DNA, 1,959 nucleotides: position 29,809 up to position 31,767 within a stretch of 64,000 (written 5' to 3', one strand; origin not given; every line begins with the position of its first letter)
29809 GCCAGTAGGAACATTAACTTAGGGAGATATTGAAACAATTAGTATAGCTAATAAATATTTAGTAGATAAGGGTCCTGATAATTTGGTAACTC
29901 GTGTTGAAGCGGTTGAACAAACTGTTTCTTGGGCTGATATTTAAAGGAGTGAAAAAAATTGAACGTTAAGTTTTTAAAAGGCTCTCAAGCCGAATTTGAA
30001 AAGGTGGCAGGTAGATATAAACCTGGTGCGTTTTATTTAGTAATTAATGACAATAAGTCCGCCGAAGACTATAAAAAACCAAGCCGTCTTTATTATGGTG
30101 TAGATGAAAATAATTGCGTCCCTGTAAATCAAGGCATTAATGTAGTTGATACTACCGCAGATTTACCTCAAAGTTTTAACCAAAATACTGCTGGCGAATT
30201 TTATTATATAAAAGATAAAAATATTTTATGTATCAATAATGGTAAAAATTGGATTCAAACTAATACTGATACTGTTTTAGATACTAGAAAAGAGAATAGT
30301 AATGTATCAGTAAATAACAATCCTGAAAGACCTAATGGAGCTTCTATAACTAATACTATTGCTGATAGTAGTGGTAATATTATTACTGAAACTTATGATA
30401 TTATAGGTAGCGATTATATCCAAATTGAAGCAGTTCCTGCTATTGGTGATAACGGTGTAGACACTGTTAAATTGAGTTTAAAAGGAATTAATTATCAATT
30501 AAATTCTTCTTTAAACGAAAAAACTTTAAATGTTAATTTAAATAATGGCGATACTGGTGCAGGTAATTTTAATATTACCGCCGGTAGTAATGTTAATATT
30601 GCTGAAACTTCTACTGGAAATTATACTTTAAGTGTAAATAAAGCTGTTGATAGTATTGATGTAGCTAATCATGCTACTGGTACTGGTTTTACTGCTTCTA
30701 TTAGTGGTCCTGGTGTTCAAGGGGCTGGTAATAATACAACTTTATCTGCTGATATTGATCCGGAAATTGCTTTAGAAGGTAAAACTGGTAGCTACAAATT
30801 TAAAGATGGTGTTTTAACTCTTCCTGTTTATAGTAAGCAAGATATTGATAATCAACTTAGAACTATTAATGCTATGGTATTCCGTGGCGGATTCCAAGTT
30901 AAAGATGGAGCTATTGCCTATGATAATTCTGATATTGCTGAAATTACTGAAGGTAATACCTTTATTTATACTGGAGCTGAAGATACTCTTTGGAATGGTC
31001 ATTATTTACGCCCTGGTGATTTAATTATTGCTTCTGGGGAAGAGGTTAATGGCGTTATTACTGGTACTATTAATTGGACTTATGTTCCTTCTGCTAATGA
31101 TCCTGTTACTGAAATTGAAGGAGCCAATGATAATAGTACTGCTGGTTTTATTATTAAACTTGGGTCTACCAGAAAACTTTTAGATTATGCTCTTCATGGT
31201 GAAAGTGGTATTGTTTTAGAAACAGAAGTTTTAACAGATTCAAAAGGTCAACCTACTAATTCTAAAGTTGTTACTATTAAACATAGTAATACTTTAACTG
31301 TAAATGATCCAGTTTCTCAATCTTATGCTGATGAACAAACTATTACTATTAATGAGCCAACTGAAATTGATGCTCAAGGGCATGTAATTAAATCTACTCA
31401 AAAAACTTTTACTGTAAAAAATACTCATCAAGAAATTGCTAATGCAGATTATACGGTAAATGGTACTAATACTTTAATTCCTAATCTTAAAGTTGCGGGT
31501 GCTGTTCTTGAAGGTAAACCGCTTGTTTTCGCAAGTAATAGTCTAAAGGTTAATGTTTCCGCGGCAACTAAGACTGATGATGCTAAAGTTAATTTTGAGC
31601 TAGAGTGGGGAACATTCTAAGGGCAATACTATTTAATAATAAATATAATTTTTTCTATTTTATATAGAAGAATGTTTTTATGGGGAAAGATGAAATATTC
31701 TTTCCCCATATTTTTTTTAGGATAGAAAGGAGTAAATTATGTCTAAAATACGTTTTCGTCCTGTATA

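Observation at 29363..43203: At least six fiber-type genes in two paralogous N-terminal-anchor families, suggesting multiple receptor-binding specificities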

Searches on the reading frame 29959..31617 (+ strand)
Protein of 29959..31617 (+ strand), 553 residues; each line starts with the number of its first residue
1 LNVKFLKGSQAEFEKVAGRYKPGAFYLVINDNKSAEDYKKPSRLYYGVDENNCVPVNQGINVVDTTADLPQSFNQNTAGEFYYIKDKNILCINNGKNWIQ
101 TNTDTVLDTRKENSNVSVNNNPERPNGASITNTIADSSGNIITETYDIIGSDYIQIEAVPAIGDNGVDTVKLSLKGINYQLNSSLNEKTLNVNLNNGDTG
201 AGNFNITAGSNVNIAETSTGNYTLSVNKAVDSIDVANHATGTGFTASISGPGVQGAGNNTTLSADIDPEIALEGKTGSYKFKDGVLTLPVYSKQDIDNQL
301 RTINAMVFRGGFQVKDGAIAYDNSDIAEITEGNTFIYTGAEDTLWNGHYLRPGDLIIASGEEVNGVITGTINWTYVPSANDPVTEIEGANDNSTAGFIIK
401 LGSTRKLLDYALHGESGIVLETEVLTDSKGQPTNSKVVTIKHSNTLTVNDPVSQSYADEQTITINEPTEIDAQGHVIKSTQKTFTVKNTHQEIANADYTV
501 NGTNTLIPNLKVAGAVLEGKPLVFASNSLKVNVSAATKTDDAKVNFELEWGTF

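Call 7: search_protein_families(library=pfam, max_evalue=1, proteins=[window:29959-31617:+])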
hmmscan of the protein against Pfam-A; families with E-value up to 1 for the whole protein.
seq(553 aa): 0 families

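Call 8: search_protein_families(library=phrogs, max_evalue=0.01, proteins=[window:29959-31617:+])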
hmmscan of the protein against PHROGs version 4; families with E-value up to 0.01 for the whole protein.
seq(553 aa): 0 families

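Call 11: search_dna_similar(query=window:29959-31617:+, collection=phages, mode=protein, max_rows=20, max_evalue=0.001)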
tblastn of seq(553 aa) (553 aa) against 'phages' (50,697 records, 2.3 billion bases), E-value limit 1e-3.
No match.

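Call 12: find_homologous_proteins(query=window:29959-31617:+, max_evalue=0.001)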
Query seq(553 aa) (553 aa): 51 proteins with E <= 0.001 among 8000 candidates.
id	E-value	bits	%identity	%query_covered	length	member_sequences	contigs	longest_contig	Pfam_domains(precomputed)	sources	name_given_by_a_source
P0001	0.0e+0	1153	94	100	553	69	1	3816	-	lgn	-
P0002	0.0e+0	1136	93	100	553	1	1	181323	-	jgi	jgi:hypothetical protein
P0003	0.0e+0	1133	93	100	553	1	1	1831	-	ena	-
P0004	0.0e+0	1131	93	100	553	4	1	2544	-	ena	-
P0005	0.0e+0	1131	93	100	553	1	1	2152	-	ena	-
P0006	0.0e+0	1130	93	100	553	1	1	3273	-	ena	-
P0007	0.0e+0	1129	93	100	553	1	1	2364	-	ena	-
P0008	0.0e+0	1129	93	100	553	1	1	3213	-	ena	-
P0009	0.0e+0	1127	93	100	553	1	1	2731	-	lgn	-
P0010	0.0e+0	1127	93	100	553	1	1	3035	-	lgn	-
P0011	0.0e+0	1127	93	100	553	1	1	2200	-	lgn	-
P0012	0.0e+0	1126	93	100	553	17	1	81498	-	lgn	-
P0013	0.0e+0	1126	92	100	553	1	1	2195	-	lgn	-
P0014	0.0e+0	1124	93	100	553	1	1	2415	-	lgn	-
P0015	0.0e+0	1123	92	100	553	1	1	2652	-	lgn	-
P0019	0.0e+0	1112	92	100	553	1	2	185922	-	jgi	jgi:hypothetical protein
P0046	2.3e-79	286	36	100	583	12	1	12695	-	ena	-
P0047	2.6e-26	111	26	100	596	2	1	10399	-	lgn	-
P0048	9.5e-25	106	31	70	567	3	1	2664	-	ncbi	-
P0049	2.2e-14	71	27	66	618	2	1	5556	-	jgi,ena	-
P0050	2.9e-9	54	31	39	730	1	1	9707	-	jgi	jgi:hypothetical protein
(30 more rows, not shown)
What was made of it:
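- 29959..31620 (+): gB, 553 aa (TTG start, no TAG). N-anchor at aa 2-54 (nt 29962-30120), followed by an all-beta elongated body. 51 homologues (call 12).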

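Call 13: find_encoding_contigs(protein=P0019, flank=10000, max_places=3)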
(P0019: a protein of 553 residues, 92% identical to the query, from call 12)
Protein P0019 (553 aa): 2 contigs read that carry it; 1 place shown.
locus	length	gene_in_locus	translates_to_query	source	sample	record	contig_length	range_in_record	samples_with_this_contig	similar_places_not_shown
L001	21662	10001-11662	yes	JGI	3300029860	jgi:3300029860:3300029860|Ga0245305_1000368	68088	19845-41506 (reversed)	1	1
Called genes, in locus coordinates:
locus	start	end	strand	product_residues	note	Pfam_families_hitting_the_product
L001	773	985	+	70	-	-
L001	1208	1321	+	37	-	-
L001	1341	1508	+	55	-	-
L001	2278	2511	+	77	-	-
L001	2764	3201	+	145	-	-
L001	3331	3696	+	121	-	-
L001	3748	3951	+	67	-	-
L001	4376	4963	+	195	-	-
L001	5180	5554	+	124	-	-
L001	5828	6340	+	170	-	-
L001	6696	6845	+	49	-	-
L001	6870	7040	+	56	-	-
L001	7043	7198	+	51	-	-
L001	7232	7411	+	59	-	-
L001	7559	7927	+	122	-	-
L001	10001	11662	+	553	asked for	-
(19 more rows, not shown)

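Call 14: find_encoding_contigs(protein=P0046, flank=10000, max_places=3)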
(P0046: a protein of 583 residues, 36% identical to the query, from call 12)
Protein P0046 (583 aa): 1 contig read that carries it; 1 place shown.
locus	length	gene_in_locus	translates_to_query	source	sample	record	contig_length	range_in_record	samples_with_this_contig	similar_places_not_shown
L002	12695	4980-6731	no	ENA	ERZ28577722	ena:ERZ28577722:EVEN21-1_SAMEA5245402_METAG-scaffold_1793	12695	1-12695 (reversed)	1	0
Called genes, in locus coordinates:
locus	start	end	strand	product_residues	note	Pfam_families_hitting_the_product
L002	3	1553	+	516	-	?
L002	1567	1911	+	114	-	-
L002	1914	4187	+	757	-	-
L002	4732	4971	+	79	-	-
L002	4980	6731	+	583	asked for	-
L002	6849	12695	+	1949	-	?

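Call 35: search_protein_families(library=pfam, max_evalue=0.1, proteins=[P0047, P0048, P0049, P0050])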
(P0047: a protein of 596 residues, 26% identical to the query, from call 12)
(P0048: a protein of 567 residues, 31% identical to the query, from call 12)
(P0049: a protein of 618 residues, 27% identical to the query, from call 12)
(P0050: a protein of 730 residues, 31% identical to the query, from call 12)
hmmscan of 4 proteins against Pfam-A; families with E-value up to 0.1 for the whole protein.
P0047 (596 aa): 1 family
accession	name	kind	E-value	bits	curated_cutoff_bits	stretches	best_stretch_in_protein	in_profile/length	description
PF02788.21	RuBisCO_large_N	-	0.028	15.1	20.7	0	415-470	11-63/120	Ribulose bisphosphate carboxylase large chain, N-terminal domain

P0048 (567 aa): 0 families

P0049 (618 aa): 2 families
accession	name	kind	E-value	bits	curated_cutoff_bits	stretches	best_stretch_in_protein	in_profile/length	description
PF12870.14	DUF4878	-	0.023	15.5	24.1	1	179-233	43-97/112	Domain of unknown function (DUF4878)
PF19944.4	DUF6406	-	0.081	13.6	26.9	0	337-362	34-61/84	Family of unknown function (DUF6406)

P0050 (730 aa): 0 families

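Call 47: predict_structure(alignment_id=A4)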
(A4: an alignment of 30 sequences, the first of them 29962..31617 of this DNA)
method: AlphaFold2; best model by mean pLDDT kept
length: 552 residues; sequences in the alignment: 30
mean_pLDDT: 74.8   pTM: 0.29
mean pLDDT of the five models: 74.8, 73.2, 71.4, 70.8, 69.7
residues with pLDDT >= 90: 12; 70-90: 382; 50-70: 126; < 50: 32
segments of 3 or more residues with pLDDT < 50: 301-303, 444-450, 534-542, 545-552
pLDDT, mean of each block of 10 residues (from residue 1): 73 83 81 75 82 77 88 80 84 82 67 77 76 75 79 77 69 68 84 71 77 82 82 86 88 79 88 81 78 59 67 85 78 86 87 85 80 75 65 77 75 76 82 79 49 55 77 73 65 65 69 71 58 49 45 28
secondary structure, 60 per line:
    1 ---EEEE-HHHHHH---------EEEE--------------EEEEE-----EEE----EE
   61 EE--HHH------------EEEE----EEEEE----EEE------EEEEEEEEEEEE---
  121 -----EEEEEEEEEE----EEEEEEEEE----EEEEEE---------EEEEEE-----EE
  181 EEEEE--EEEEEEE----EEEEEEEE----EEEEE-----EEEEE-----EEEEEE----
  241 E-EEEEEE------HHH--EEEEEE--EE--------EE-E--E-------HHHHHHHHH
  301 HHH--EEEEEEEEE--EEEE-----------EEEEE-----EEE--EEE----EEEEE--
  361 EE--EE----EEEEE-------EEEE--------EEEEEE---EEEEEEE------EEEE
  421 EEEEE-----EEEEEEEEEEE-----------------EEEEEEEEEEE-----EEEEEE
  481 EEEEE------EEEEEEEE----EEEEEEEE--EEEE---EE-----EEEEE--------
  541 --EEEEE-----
elements in order: E4-7 H9-14 E24-27 E42-46 E52-54 E59-62 E80-83 E88-92 E97-99 E106-117 E126-135 E140-148 E153-158 E168-173 E179-185 E188-194 E199-206 E211-215 E221-225 E231-236 E243-248 E260-265 H292-303 E306-314 E317-320 E332-336 E342-344 E347-349 E354-358 E371-375 E383-386 E395-400 E404-410 E417-425 E431-441 E459-469 E475-485 E492-499 E504-511 E514-517 E528-532 E543-547
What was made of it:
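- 29959..31620 (+): The AF2 model has pLDDT 74.8, more than 40 strands and pTM 0.29 (call 47).
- On Mtd_N (PF18454): Only a monomer model is available (beta-alpha-beta-beta, pLDDT 73-83; call 47).
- AF2 predicts E4-7, H9-14, E24-27 and E42-46 at pLDDT 73-83 (call 47).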

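Call 50: fold_search(model_id=the predicted structure, library=pdb)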
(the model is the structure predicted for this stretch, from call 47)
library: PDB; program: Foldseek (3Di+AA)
matches with E <= 10: 676; with E <= 0.001: 0
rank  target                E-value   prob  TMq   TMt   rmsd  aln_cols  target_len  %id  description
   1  8eok_G                2.7e-03  0.14  0.07  0.06  44.5       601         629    7  Structure of the C3bB proconvertase in complex with lufaxin and factor Xa (released 2023-08-30)
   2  7adp_A                5.6e-03  0.11  0.07  0.05  42.3       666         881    8  Cryo-EM structure of human ER membrane protein complex in GDN detergent (released 2020-12-02)
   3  7okq_A                6.5e-03  0.11  0.07  0.04  42.0       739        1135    9  Cryo-EM Structure of the DDB1-DCAF1-CUL4A-RBX1 Complex (released 2021-10-13)
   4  7kra_A                1.1e-02  0.12  0.06  0.05  42.8       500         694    9  Cryo-EM structure of Saccharomyces cerevisiae ER membrane protein complex bound to Fab-DH4 in lipid nanodiscs (released 2020-12-02)
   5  5efv_C                1.2e-02  0.13  0.07  0.07  48.5       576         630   10  The host-recognition device of Staphylococcus aureus phage Phi11 (released 2016-05-25)
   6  8pty_B                2.5e-02  0.07  0.07  0.06  42.6       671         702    9  Cryo-EM structure of human Elp123 in complex with 5'-deoxyadenosine and methionine (released 2024-04-17)
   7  9eh2_y                2.7e-02  0.10  0.06  0.08  40.5       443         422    8  RNA polymerase II-DSIF-SPT6-PAF1c-TFIIS-IWS1-SETD2-FACT nucleosome upstream (released 2024-12-18)
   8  8xfo_A                3.1e-02  0.08  0.07  0.06  54.9       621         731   10  Cryo-EM structure of integrin ITGAV, ITGB3 and CYCLO (RGDFK) complex, conformation 2 (released 2024-12-18)
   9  5efv_A                3.8e-02  0.08  0.07  0.06  46.6       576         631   10  The host-recognition device of Staphylococcus aureus phage Phi11 (released 2016-05-25)
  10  7pi3_A                4.2e-02  0.12  0.06  0.10  51.6       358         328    8  PfCyRPA bound to Fab fragments from monoclonal antibodies Cy.003, Cy.004 and Cy.007 (released 2022-02-09)
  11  5hxb_B                4.2e-02  0.06  0.07  0.04  55.7       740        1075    7  Cereblon in complex with DDB1, CC-885, and GSPT1 (released 2016-06-29)
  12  8bd7_S                4.2e-02  0.06  0.06  0.03  53.9       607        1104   10  IFTB1 subcomplex of anterograde Intraflagellar transport trains (Chlamydomonas reinhardtii) (released 2023-01-11)
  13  9ifo_A                4.2e-02  0.06  0.06  0.04  60.6       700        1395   11  Structure of Teneurin-Like Protein (TLP) (released 2026-03-11)
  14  9lvk_B                4.4e-02  0.06  0.05  0.04  43.3       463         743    8  Cryo-EM structure of CASTOR1 bound human GATOR2 complex (released 2025-08-13)
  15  4aq1_C                4.6e-02  0.08  0.07  0.06  45.8       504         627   11  Structure of the SbsB S-layer protein of Geobacillus stearothermophilus PV72p2 in complex with nanobody KB6 (released 2012-06-13)
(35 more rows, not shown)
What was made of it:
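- Foldseek of the gB model against the PDB gave nothing usable (call 50).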

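Call 51: list_cluster_members(proteins=[P0048, P0071, P0073, P0075, P0078, P0080, P0081, P0091, P0093, P0109])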
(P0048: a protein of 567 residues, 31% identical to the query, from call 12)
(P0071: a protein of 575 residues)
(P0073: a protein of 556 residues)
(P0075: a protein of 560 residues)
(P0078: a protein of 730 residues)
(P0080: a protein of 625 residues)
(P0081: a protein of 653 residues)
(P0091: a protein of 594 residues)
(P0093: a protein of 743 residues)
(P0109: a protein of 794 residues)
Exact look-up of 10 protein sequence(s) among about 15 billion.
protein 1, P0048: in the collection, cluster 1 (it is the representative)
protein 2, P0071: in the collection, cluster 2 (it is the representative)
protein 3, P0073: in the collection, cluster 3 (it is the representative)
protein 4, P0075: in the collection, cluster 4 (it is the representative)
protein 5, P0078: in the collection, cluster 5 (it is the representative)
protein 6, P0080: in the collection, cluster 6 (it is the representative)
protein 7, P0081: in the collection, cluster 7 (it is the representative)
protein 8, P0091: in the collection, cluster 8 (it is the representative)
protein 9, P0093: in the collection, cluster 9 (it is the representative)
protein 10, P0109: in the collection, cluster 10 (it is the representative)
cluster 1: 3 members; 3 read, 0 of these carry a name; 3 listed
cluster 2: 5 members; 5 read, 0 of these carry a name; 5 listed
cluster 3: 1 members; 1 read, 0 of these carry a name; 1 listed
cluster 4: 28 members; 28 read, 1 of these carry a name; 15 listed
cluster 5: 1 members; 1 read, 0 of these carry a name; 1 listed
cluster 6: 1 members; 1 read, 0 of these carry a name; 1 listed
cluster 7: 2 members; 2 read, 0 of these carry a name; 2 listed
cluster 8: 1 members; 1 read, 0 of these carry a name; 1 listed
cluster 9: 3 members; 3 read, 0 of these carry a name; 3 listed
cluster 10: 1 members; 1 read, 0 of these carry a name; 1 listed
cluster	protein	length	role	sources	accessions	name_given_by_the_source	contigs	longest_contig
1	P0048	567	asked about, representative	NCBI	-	-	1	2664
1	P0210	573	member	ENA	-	-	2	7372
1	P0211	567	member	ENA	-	-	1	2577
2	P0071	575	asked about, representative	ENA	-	-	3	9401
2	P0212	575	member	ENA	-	-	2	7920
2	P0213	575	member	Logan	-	-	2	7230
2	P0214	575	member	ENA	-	-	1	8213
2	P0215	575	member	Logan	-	-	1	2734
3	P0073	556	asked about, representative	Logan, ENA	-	-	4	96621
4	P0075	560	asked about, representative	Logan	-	-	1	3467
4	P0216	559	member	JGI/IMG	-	hypothetical protein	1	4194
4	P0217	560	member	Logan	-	-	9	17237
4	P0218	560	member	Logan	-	-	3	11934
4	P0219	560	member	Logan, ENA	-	-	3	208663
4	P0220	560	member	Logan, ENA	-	-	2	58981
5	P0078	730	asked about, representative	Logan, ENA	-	-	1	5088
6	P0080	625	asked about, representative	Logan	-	-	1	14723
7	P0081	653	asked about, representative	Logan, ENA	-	-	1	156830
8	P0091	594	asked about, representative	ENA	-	-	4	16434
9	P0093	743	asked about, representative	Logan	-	-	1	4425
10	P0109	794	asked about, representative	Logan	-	-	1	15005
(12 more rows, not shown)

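Call 77: fold_search(model_id=the predicted structure, library=viral)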
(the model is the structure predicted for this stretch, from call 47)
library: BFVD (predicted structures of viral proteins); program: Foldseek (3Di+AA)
matches with E <= 10: 753; with E <= 0.001: 4
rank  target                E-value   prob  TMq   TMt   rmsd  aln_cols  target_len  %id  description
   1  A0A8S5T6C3            3.0e-07  1.00  0.12  0.12  73.3       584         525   16  Uncharacterized protein [Siphoviridae sp. ctxMM9]
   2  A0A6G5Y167            8.1e-05  0.97  0.12  0.13  53.4       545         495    8  (no name in the UniProt tables at hand)
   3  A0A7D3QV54            5.0e-04  0.23  0.07  0.03  56.9       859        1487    9  Collagen triple helix repeat protein [Fadolivirus FV1/VV64]
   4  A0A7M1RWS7            8.3e-04  0.25  0.08  0.07  33.9       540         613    9  Uncharacterized protein [uncultured phage cr3_1]
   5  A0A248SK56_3          1.1e-03  0.28  0.08  0.05  49.6       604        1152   10  (no name in the UniProt tables at hand)
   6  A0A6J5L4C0            1.2e-03  0.18  0.08  0.04  47.2       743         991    9  Pyrrolo-quinoline quinone repeat [uncultured Caudovirales phage]
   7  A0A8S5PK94            1.4e-03  0.28  0.07  0.06  40.6       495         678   10  Uncharacterized protein [Podoviridae sp. ctnCN2]
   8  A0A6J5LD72            1.4e-03  0.25  0.08  0.07  28.9       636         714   10  SprB repeat [uncultured Caudovirales phage]
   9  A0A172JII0            1.4e-03  0.23  0.09  0.06  44.6       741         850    9  Uncharacterized protein [Bacillus phage AR9]
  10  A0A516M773            1.5e-03  0.77  0.17  0.16  69.6       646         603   12  (no name in the UniProt tables at hand)
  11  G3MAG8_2              2.1e-03  0.11  0.06  0.06  49.1       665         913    8  Gp427 [Bacillus phage G]
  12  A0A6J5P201            2.2e-03  0.33  0.08  0.10  37.5       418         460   11  Uncharacterized protein [uncultured Caudovirales phage]
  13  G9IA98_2              2.2e-03  0.15  0.08  0.06  48.1       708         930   11  (no name in the UniProt tables at hand)
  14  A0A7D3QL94            2.7e-03  0.33  0.12  0.06  40.9       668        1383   11  (no name in the UniProt tables at hand)
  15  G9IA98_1              2.8e-03  0.13  0.07  0.05  52.5       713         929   10  (no name in the UniProt tables at hand)
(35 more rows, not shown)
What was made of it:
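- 29959..31620 (+): The best BFVD match is an uncharacterised gut phage protein at 3e-7 (call 77).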
